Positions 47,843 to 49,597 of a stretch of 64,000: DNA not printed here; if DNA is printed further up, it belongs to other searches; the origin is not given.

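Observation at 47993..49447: Candidate non-canonical urate hydroxylase: two-Rossmann FAD/NAD(P) oxidoreductase in place of uricase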

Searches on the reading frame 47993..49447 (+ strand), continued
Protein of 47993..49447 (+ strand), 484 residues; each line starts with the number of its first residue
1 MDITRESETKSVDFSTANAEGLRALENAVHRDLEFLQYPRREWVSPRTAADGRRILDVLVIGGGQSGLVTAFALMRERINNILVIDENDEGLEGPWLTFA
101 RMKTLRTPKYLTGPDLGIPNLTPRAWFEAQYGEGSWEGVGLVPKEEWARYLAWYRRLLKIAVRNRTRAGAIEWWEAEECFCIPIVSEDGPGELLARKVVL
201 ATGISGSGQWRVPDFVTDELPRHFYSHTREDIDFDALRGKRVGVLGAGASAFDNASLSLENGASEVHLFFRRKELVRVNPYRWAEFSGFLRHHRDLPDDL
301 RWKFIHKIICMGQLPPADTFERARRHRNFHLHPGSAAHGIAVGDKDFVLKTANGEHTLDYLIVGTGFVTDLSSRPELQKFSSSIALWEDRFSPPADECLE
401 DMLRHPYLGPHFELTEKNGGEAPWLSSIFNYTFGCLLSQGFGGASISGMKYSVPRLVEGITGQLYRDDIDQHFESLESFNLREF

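Call 24: find_related_loci(query=A1, collection=genome_contigs, flank=10000)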
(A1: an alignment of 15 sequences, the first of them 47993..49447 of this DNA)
Query A1 (484 aa) in genome_contigs; peptide patterns used: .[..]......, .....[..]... (x = any residue, [..] = any of these).
600 stretches matched a pattern (row limit reached: there are more); 587 encode a relative of the query (tblastn E <= 1e-3); the best 80 are kept; 80 distinct loci.
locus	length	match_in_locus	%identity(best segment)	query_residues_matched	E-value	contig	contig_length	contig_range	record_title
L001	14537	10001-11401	60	18-484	0e+0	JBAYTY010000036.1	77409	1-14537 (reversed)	MAG: Candidatus Obscuribacterales bacterium isolate SO_2016_LW3_2 scaffold00492_LW162_2016, whole genome shotgun sequenc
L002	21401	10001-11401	60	18-484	0e+0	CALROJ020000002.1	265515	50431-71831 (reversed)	MAG: bacterium Ga0077546 isolate JJ-K9-75-3-m2-bin56 genome assembly, contig: JJ-K9-75-C4, whole genome shotgun sequence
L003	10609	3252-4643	63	20-484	0e+0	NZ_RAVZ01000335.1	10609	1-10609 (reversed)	Corallococcus terminator strain CA054A NODE_335_10609_cov_28.4322, whole genome shotgun sequence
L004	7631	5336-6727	62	20-484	0e+0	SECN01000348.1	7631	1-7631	MAG: Myxococcaceae bacterium isolate PMG_225 scaffold_19250, whole genome shotgun sequence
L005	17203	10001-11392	63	20-484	0e+0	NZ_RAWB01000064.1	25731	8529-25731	Corallococcus llansteffanensis strain CA051B NODE_64_25731_cov_13.0396, whole genome shotgun sequence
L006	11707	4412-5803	63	20-484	0e+0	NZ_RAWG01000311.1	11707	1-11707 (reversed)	Corallococcus sicarius strain CA040B NODE_311_11707_cov_42.8281, whole genome shotgun sequence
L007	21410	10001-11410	62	16-484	0e+0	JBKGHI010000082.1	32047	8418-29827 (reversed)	Myxococcus sp. 1LA NODE_82_length_32047_cov_53.139941, whole genome shotgun sequence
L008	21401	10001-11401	60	18-484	0e+0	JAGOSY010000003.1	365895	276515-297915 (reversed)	Bacterium isolate Gw_Eff_bin_360 Gw_Eff_12_length_365895_cov_12.650306, whole genome shotgun sequence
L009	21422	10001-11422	58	4-484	0e+0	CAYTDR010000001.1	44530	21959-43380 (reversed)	MAG TPA_asm: uncultured Candidatus Obscuribacterales bacterium isolate SRP302895_co1_402 genome assembly, contig: NODE_1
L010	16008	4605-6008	63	18-484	0e+0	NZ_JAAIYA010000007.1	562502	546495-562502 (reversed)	Pyxidicoccus caerfyrddinensis strain CA032A NODE_7_length_562502_cov_20.0284, whole genome shotgun sequence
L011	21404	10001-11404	63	18-484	0e+0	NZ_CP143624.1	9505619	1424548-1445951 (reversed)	Myxococcus sp. Y35 chromosome, complete genome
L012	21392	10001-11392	62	20-484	0e+0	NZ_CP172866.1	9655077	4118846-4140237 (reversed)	Corallococcus coralloides strain KYC2213 chromosome, complete genome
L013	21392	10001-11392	59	21-484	0e+0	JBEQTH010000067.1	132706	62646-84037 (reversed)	MAG: Myxococcales bacterium isolate MAG_Dt_25 k247_1481251, whole genome shotgun sequence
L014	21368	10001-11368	61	29-484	0e+0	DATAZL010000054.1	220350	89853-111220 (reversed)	MAG TPA_asm: Polyangiaceae bacterium isolate SMAG_U5704 k141_1316210, whole genome shotgun sequence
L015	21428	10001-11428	61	15-484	0e+0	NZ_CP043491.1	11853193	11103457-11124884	Cystobacter fuscus strain Cbf 10 chromosome, complete genome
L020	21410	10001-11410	61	16-484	0e+0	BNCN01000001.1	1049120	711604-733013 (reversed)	Comamonas sp. KCTC 72670 KCTC 72670 DNA, sequence01, whole genome shotgun sequence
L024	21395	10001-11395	61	21-484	0e+0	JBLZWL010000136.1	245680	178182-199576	Corallococcus terminator strain BB12-2 000008F_arrow, whole genome shotgun sequence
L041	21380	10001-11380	59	25-484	3e-177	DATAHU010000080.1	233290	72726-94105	MAG TPA_asm: Polyangiaceae bacterium isolate SMAG_U6865 k141_5273295, whole genome shotgun sequence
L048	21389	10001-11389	58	22-484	4e-174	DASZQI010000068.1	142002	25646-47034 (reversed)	MAG TPA_asm: Polyangiaceae bacterium isolate SMAG_U5993 k141_732207, whole genome shotgun sequence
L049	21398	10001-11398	60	21-484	8e-173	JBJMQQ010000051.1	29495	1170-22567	MAG: Polyangia bacterium isolate H2_16_all_fractions_metab_conc_60_70_13 k255_2041198, whole genome shotgun sequence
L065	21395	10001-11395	50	20-484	1e-146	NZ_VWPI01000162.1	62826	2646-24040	Komagataeibacter sp. FXV3 KFXV3_162, whole genome shotgun sequence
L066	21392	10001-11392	50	21-484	2e-146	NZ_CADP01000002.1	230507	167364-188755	Komagataeibacter europaeus LMG 18890 strain type strain:LMG 18890, whole genome shotgun sequence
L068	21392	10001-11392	50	21-484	1e-145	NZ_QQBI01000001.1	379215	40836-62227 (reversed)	Komagataeibacter xylinus strain K2G30 NODE_1_length_379215_cov_298.024273, whole genome shotgun sequence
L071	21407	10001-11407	49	16-484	6e-144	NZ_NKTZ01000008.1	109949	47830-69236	Komagataeibacter rhaeticus strain LMG 22126 NODE_8_length_109949_cov_90.0462_ID_5023, whole genome shotgun sequence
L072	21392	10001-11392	49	21-484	2e-143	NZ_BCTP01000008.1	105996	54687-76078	Komagataeibacter xylinus NBRC 15237, whole genome shotgun sequence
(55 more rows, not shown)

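Call 35: search_protein_families(library=pfam, proteins=[L011:12803-13825:+, L011:7908-9866:+, L011:6029-7042:+, L011:4822-6138:-, L011:2900-3973:-, L011:7286-8134:-, L011:15091-15537:+, L011:16025-16696:-, L011:3992-4816:-, L011:2208-2900:-], max_evalue=0.00001)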
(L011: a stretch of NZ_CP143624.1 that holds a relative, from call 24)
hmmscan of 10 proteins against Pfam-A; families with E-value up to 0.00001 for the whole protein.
L011:12803-13825:+ (340 aa): 1 family
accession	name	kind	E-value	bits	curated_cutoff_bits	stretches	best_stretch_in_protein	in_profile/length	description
PF03561.21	Allantoicase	-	7.7e-106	351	27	2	25-174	1-154/155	Allantoicase repeat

L011:7908-9866:+ (652 aa): 0 families

L011:6029-7042:+ (337 aa): 2 families
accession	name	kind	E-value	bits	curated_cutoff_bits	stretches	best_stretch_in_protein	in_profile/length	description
PF00126.33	HTH_1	-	8.5e-21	74.1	26.6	1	51-110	1-60/60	Bacterial regulatory helix-turn-helix protein, lysR family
PF03466.25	LysR_substrate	-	7.9e-18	65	28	1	138-333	4-205/209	LysR substrate binding domain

L011:4822-6138:- (438 aa): 4 families
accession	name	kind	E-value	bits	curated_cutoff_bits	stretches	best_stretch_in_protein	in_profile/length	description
PF00441.29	Acyl-CoA_dh_1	-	1e-36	126.8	22.4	1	279-428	1-148/150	Acyl-CoA dehydrogenase, C-terminal domain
PF02770.24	Acyl-CoA_dh_M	-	4.5e-20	72.1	33.3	1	166-267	2-97/97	Acyl-CoA dehydrogenase, middle domain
PF02771.21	Acyl-CoA_dh_N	-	3.3e-13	50.4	22.9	1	37-161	5-113/113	Acyl-CoA dehydrogenase, N-terminal domain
PF08028.16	Acyl-CoA_dh_2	-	1.1e-08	35.8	22.7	1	295-401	2-116/134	Acyl-CoA dehydrogenase, C-terminal domain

L011:2900-3973:- (357 aa): 1 family
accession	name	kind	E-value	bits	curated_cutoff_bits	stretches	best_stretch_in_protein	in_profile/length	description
PF01636.29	APH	-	1.1e-49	169.8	23.2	1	41-273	2-227/239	Phosphotransferase enzyme family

L011:7286-8134:- (282 aa): 1 family
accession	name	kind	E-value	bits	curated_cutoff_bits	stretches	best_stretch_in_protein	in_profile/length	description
PF01263.26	Aldose_epim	-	1.8e-24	87.1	27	1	14-184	3-184/299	Aldose 1-epimerase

L011:15091-15537:+ (148 aa): 0 families

L011:16025-16696:- (223 aa): 0 families

L011:3992-4816:- (274 aa): 3 families
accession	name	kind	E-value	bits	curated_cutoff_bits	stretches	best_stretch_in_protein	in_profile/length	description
PF00106.31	adh_short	-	3.3e-56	190.3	26.6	1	5-196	2-193/195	short chain dehydrogenase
PF13561.12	adh_short_C2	-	2.6e-45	155.3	27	1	12-221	3-212/236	Enoyl-(Acyl carrier protein) reductase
PF08659.16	KR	-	1.2e-12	48.6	22.6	1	7-168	4-165/180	KR domain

L011:2208-2900:- (230 aa): 1 family
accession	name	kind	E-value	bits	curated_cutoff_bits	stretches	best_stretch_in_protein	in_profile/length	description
PF00300.27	His_Phos_1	-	1.1e-22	81.1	21.7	1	4-215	1-193/194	Histidine phosphatase superfamily (branch 1)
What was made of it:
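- The Myxococcus five-gene operon leaves no other role for it (call 35).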

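Call 39: search_protein_families(library=pfam, proteins=[L009:3438-4880:+, L009:4883-6487:+, L009:6858-8720:+, L009:8927-9775:-, L009:11409-12755:+, L009:12766-14196:-, L009:14427-16061:-, L009:16324-18240:-], max_evalue=0.00001)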
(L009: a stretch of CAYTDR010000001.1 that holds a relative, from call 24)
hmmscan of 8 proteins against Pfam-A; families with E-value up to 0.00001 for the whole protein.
L009:3438-4880:+ (480 aa): 5 families
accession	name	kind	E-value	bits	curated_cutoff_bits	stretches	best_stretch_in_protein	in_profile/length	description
PF13437.12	HlyD_3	-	2.2e-16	60.9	22.2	1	328-406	1-81/106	HlyD family secretion protein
PF16576.10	HlyD_D23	-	5.9e-16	58.8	30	1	218-399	68-182/214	Barrel-sandwich domain of CusB or HlyD membrane-fusion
PF13533.13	Biotin_lipoyl_2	-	9.2e-10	38.6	29.8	1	101-131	2-32/32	Biotin-lipoyl like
PF00529.27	CusB_dom_1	-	5.9e-08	33.3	26.5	1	252-456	12-87/89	Cation efflux system protein CusB domain 1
PF00364.28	Biotin_lipoyl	-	1.5e-07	31.6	22.1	0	99-130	42-73/73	Biotin-requiring enzyme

L009:4883-6487:+ (534 aa): 1 family
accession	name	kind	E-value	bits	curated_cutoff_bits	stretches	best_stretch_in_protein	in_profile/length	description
PF07690.21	MFS_1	-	2.9e-46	158.4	33.4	1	36-429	2-346/347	Major Facilitator Superfamily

L009:6858-8720:+ (620 aa): 1 family
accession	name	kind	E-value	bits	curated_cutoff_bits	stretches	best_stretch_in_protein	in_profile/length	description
PF13231.12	PMT_2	-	2.9e-16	60.5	26.1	1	86-249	1-157/160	Dolichyl-phosphate-mannose-protein mannosyltransferase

L009:8927-9775:- (282 aa): 0 families

L009:11409-12755:+ (448 aa): 23 families
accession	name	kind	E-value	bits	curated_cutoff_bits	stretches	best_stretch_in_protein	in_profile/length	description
PF07719.23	TPR_2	-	4e-41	136.2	27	0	179-210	3-34/34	Tetratricopeptide repeat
PF00515.34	TPR_1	-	5.7e-37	124.5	27.8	2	179-210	3-34/34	Tetratricopeptide repeat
PF13181.12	TPR_8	-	2.4e-32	108.7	25.7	0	179-210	3-34/34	Tetratricopeptide repeat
PF13432.12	TPR_16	-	5.8e-31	107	32.7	3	81-142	3-64/65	Tetratricopeptide repeat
PF13414.12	TPR_11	-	6.1e-31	106.3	26.8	1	190-225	7-42/42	TPR repeat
PF13431.12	TPR_17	-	1.6e-29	100.1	24.4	0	266-298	1-33/34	Tetratricopeptide repeat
PF14559.12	TPR_19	-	1.6e-28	99.2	25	3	191-240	5-54/68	Tetratricopeptide repeat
PF13424.12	TPR_12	-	3.9e-24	85.1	30.1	0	213-273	5-74/77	Tetratricopeptide repeat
PF13428.12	TPR_14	-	3.6e-23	80.1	23.5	0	82-116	8-42/44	Tetratricopeptide repeat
PF25063.1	ARM_TT21_C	-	8.3e-14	52.4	35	1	191-307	35-158/209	Tetratricopeptide repeat protein 21 C-terminal ARM domain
PF13374.12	TPR_10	-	1.1e-13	51.1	27.5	0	243-273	1-31/42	Tetratricopeptide repeat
PF23914.1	TPR_CcmH_CycH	-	1.3e-12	48.2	42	0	173-237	46-109/158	Cytochrome c-type biogenesis protein H TPR domain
PF13176.12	TPR_7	-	1.3e-12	47.1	27.9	0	280-307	1-28/36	Tetratricopeptide repeat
PF13371.12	TPR_9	-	1.5e-12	47.8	35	1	87-147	7-67/73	Tetratricopeptide repeat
PF12895.13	ANAPC3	-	2.9e-12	47.1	27.2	0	123-202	3-81/82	Anaphase-promoting complex, cyclosome, subunit 3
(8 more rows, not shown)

L009:12766-14196:- (476 aa): 3 families
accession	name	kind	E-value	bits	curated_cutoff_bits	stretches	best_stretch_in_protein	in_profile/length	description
PF00805.28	Pentapeptide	-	8.1e-18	64.1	20.2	1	247-284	1-38/40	Pentapeptide repeats (8 copies)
PF13599.13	Pentapeptide_4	-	1.3e-14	54.4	38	1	228-286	17-75/78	Pentapeptide repeat region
PF13576.12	Pentapeptide_3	-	3.1e-12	46.9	27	1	244-282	1-42/48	Pentapeptide repeats (9 copies)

L009:14427-16061:- (544 aa): 1 family
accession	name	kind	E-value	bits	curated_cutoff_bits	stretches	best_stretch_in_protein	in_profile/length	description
PF00118.29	Cpn60_TCP1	-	2e-78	264.7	34.3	1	25-527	1-489/490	TCP-1/cpn60 chaperonin family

L009:16324-18240:- (638 aa): 1 family
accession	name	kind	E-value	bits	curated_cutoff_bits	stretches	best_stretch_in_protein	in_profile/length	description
PF00884.28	Sulfatase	-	2.9e-07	30.5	25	1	209-458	1-247/301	Sulfatase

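Call 40: search_protein_representatives(protein=window:47993-49447:+)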
Query: 484 residues. Proteins with E-value up to 0.001 (for the whole library): 1750; up to 1e-10: 1057; up to 1e-30: 439. The best 150 are listed.
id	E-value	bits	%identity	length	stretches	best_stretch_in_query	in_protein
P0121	1.1e-166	572.0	56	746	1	20-484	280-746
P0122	5.0e-155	533.5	50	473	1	16-482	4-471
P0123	1.8e-151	521.7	54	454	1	22-483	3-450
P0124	4.2e-140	484.2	48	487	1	23-483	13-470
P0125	6.7e-136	470.4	46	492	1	22-480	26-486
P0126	2.0e-133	462.2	47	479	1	20-479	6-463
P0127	1.3e-128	446.3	45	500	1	19-471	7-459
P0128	1.8e-126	439.3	43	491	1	20-479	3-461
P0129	7.7e-126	437.2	42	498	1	24-483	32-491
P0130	1.8e-122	426.1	44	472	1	18-477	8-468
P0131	1.3e-121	423.2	44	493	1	22-476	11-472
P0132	1.1e-119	416.8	43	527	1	19-474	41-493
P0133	1.7e-119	416.2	45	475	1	23-481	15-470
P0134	2.8e-119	415.5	43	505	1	22-476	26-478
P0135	4.2e-119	414.9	43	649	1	21-481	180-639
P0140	4.5e-117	408.2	45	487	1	22-483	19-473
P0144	1.8e-113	396.4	41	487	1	21-476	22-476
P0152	4.0e-104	365.5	41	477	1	19-483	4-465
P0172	3.2e-93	329.5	44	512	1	21-479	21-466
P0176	3.5e-91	322.8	39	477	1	23-479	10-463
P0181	3.8e-90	319.4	38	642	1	17-479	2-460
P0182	8.9e-90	318.2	40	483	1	22-479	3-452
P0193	1.9e-87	310.5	39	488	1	20-480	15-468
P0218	3.6e-81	289.8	35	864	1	20-484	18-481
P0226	7.5e-80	285.5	37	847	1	18-479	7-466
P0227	2.1e-79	284.0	37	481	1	19-481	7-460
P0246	1.3e-75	271.4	37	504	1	14-479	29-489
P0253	7.8e-74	265.6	36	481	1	21-482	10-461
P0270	2.9e-71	257.1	35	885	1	19-478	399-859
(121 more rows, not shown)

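Call 41: list_cluster_members(proteins=[P0122, P0124, P0125, P0126, P0127, P0128, P0129, P0130, P0131, P0133])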
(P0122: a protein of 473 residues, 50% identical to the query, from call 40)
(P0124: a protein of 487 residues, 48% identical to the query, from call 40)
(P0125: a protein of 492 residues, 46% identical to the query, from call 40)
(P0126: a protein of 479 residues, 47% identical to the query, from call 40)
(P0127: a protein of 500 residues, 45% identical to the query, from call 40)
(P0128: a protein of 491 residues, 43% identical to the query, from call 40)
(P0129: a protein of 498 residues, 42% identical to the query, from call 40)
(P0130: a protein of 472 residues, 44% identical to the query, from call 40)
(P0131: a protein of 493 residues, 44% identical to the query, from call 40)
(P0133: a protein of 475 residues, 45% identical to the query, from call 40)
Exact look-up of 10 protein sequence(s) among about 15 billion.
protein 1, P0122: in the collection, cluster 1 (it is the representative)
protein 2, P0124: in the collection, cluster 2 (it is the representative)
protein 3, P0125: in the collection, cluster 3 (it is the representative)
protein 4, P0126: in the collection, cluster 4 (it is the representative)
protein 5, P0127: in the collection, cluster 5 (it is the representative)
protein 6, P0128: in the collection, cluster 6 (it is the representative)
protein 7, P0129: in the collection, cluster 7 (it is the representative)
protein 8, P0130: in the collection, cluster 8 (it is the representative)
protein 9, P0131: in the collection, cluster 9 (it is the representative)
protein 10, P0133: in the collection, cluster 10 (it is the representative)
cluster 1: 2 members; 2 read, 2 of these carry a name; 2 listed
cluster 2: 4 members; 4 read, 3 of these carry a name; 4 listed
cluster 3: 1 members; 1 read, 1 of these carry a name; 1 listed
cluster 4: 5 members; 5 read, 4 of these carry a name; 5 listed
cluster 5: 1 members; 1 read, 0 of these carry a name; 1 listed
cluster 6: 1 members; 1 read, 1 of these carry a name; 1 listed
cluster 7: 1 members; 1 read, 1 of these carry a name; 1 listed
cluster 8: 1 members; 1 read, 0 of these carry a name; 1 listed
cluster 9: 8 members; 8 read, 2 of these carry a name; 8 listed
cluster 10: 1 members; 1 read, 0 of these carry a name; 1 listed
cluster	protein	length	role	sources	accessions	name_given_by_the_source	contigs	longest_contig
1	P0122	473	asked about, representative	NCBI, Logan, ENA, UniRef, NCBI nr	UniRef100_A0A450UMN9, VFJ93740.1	Predicted flavoprotein CzcO associated with the cation diffusion facilitator CzcD n=1 ... | MAG: Predicted flavoprotein CzcO associated with the cation diffusion facilitator CzcD ...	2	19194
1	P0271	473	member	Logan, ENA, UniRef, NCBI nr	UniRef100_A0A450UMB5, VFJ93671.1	Predicted flavoprotein CzcO associated with the cation diffusion facilitator CzcD n=1 ... | MAG: Predicted flavoprotein CzcO associated with the cation diffusion facilitator CzcD ...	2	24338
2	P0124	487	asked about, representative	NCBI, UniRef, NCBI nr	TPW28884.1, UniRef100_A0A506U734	NAD(P)/FAD-dependent oxidoreductase [Martelella alba] | NAD(P)/FAD-dependent oxidoreductase n=1 Tax=Martelella alba TaxID=2590451 ...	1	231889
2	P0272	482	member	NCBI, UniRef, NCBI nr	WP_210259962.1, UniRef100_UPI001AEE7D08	NAD(P)/FAD-dependent oxidoreductase [Martelella sp. HB161492] | NAD(P)-binding domain-containing protein n=1 Tax=Martelella sp. HB161492 TaxID=2720726 ...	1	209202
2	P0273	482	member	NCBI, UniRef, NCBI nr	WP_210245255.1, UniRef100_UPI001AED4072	NAD(P)-binding domain-containing protein [Martelella alba] | NAD(P)-binding domain-containing protein n=1 Tax=Martelella alba TaxID=2590451 ... | NAD(P)/FAD-dependent oxidoreductase [Martelella alba]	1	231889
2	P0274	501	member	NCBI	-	-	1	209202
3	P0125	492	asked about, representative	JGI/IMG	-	cation diffusion facilitator CzcD-associated flavoprotein CzcO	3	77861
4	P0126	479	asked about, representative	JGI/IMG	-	FAD-dependent urate hydroxylase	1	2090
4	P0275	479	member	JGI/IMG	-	FAD-dependent urate hydroxylase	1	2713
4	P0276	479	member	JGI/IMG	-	FAD-dependent urate hydroxylase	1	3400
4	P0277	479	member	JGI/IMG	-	FAD-dependent urate hydroxylase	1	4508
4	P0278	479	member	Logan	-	-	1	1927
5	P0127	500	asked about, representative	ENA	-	-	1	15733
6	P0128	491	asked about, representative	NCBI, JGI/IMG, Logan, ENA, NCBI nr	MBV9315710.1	MAG: NAD(P)/FAD-dependent oxidoreductase [Pseudonocardia sp.] | NAD(P)/FAD-dependent oxidoreductase [Pseudonocardia sp.]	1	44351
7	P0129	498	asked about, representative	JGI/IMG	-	hypothetical protein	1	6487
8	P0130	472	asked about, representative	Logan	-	-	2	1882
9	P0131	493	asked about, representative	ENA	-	-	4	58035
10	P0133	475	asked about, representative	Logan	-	-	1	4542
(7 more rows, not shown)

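Call 45: predict_structure(alignment_id=A1)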
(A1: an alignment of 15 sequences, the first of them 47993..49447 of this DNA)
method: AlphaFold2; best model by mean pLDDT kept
length: 484 residues; sequences in the alignment: 15
mean_pLDDT: 80.3   pTM: 0.83
mean pLDDT of the five models: 80.3, 80.2, 79.7, 78.8, 71.4
residues with pLDDT >= 90: 164; 70-90: 206; 50-70: 88; < 50: 26
segments of 3 or more residues with pLDDT < 50: 1-9, 97-102, 434-438
pLDDT, mean of each block of 10 residues (from residue 1): 39 72 92 77 85 96 85 88 91 58 50 69 87 80 75 89 94 96 96 96 64 86 87 90 85 85 94 70 60 74 75 63 87 89 93 94 72 86 90 81 79 90 93 52 54 84 91 79 64
secondary structure, 60 per line:
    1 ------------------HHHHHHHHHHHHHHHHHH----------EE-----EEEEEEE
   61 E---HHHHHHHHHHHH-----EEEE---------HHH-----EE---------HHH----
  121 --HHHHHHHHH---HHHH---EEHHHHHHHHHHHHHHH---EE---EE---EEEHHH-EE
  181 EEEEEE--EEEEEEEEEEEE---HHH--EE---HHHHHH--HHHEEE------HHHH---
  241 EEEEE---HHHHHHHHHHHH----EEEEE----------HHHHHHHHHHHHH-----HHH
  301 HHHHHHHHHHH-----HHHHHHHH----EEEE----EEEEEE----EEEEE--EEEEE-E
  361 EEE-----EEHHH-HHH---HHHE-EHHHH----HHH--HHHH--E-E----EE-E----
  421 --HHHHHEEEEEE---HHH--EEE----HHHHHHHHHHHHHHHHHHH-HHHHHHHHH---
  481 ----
elements in order: H19-36 E54-61 H65-76 E82-85 H123-131 H135-138 H144-158 E172-174 E179-186 E189-200 H214-219 E225-227 H234-237 E241-245 H249-260 E265-269 H280-292 H298-311 H317-324 E329-332 E337-342 E347-351 E354-358 E360-363 H387-390 H400-403 H423-427 E428-433 E442-444 H449-467 H469-477
